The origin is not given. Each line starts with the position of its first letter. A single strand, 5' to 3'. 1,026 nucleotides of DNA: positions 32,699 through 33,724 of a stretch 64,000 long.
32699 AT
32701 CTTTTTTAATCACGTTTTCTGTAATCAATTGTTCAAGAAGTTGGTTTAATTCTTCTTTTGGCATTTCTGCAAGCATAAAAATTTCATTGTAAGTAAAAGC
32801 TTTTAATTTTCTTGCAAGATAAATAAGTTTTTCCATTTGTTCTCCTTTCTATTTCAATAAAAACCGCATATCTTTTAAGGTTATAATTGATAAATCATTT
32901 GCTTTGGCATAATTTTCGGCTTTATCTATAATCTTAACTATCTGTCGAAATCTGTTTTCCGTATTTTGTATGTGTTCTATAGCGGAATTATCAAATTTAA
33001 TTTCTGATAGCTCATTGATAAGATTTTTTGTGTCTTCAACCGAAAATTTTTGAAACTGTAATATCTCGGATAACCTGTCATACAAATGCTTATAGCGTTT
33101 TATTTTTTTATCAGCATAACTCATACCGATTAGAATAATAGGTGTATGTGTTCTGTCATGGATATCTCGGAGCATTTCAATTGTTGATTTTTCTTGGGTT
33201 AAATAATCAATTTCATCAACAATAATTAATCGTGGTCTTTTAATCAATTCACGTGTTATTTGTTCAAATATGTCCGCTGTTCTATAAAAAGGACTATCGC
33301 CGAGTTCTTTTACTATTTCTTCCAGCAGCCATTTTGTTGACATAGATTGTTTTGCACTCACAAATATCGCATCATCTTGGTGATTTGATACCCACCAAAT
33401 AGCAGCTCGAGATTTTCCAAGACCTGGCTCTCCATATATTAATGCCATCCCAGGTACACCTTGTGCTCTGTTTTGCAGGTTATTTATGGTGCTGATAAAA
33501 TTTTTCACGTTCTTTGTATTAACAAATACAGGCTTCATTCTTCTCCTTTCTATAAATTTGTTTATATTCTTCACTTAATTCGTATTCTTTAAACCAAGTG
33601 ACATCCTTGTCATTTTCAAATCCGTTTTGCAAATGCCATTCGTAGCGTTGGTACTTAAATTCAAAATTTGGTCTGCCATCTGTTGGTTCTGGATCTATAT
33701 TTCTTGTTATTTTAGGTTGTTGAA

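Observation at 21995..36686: Mu/Tn552/Tn7-like transposon with no phage structural genes, loaded with defence-type cargo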

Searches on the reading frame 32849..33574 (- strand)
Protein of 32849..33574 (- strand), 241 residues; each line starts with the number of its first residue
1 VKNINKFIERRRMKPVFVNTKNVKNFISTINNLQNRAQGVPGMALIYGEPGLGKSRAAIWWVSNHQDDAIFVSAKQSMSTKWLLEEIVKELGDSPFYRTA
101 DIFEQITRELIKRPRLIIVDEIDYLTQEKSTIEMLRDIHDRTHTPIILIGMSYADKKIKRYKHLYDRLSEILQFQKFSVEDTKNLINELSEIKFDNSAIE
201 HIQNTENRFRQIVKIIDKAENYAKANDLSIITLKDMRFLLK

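Call 8: search_protein_families(library=pfam, proteins=[window:32849-33574:-], max_evalue=0.01)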
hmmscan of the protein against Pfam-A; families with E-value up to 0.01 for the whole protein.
window:32849-33574:- (241 aa): 6 families
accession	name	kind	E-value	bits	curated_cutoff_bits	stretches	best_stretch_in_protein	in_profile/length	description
PF13401.12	AAA_22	-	2.1e-21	77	27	1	41-157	5-129/130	AAA domain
PF05621.17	TniB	-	1.7e-08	34.6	22.4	1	14-171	7-182/189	Bacterial TniB protein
PF00004.35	AAA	-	4.1e-07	31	21.2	1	45-174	2-129/131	ATPase family associated with various cellular activities (AAA)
PF13191.12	AAA_16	-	7.3e-05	23.8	32.6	1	33-125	15-144/167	AAA ATPase domain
PF00270.35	DEAD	-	0.0031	17.7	26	0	102-145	104-148/167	DEAD/DEAH box helicase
PF06878.16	Pkip-1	-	0.0089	16.6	25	1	172-227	55-113/163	Pkip-1 protein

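Call 30: search_protein_families(library=ncbifam, proteins=[window:32849-33574:-], max_evalue=0.01)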
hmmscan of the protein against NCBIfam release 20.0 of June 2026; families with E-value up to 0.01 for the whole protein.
window:32849-33574:- (241 aa): 6 families
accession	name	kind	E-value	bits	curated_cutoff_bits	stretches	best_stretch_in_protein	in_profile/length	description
NF003229.0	PRK04195.1-5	equivalog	0.00011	21.1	280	1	14-203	17-194/413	replication factor C large subunit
NF041006.2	cell_div_CdvC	equivalog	0.0003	19.8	650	1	39-126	132-211/370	cell division protein CdvC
NF042959.1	IteA_antiphage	equivalog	0.00082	18.6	510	1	19-61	100-145/367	anti-phage ATPase IteA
TIGR03185.1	DNA_S_dndD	equivalog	0.0041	15.6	245.85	1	96-240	375-519/650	DNA sulfur modification protein DndD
NF003231.0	PRK04195.2-1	equivalog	0.0049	15.7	442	0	12-213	15-202/517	replication factor C large subunit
NF003300.0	PRK04296.1-5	equivalog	0.0053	16.6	195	0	96-151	62-117/194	thymidine kinase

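Call 31: search_protein_families(library=phrogs, proteins=[window:32849-33574:-], max_evalue=0.001)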
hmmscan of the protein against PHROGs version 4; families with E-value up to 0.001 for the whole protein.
window:32849-33574:- (241 aa): 6 families
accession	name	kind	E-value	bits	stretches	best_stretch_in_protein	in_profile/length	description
phrog_296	-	integration and excision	6.2e-55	188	1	10-237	291-516/626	DNA transposition protein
phrog_168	-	DNA, RNA and nucleotide metabolism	6.9e-12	46.7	1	36-226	39-217/314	clamp loader of DNA polymerase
phrog_7998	-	unknown function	1.2e-05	25.7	1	21-217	24-211/339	-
phrog_3277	-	DNA, RNA and nucleotide metabolism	3.4e-05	24.7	1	40-180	9-150/168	DnaC-like helicase loader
phrog_592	-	other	0.00045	21.1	0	72-152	34-116/193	thymidine kinase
phrog_3757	-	unknown function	0.00067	20.1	0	13-128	92-199/367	-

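Call 57: search_solved_structures(query=window:32849-33574:-, max_evalue=0.01)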
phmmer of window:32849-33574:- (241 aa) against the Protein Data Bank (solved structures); distinct sequences matched with E-value up to 0.01: 13.
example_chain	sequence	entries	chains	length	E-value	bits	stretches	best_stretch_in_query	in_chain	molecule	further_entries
7rzy_1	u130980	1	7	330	6.9e-07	32.2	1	11-185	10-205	Tn6677 Vibrio cholerae transposon TnsC (VchTnsC)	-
7ufi_1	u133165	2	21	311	8.7e-07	31.8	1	12-186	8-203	VchTnsC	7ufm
1sxj_A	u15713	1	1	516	4.7e-06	29.4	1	33-221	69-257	Activator 1 95 kDa subunit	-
8rdu_D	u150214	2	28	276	8.2e-06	28.7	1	70-190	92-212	ShTnsC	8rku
7m99_A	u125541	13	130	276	8.2e-06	28.7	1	70-190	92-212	TnsC | ShTnsC | TnsC filament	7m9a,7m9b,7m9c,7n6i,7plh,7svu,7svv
7tib_A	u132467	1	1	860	1e-05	28.4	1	34-221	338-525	Replication factor C subunit 1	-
7tfh_A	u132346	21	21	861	1e-05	28.3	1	34-221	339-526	Replication factor C subunit 1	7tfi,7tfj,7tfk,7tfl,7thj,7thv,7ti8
8dqz_A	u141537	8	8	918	1.1e-05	28.2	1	34-221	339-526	Replication factor C subunit 1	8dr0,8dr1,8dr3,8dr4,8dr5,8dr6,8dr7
8xvb_A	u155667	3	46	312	1.4e-05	27.9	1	14-152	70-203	ATP-dependent target DNA activator B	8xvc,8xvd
4d81_A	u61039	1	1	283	0.0027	20.4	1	39-127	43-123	AAA ATPase, central domain protein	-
4d82_A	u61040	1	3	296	0.0029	20.3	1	39-127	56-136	AAA ATPase, central domain protein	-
4d80_A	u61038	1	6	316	0.0034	20.1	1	39-127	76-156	AAA ATPASE, CENTRAL DOMAIN PROTEIN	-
5lkm_A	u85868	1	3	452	0.0099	18.6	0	18-126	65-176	DNA repair protein RadA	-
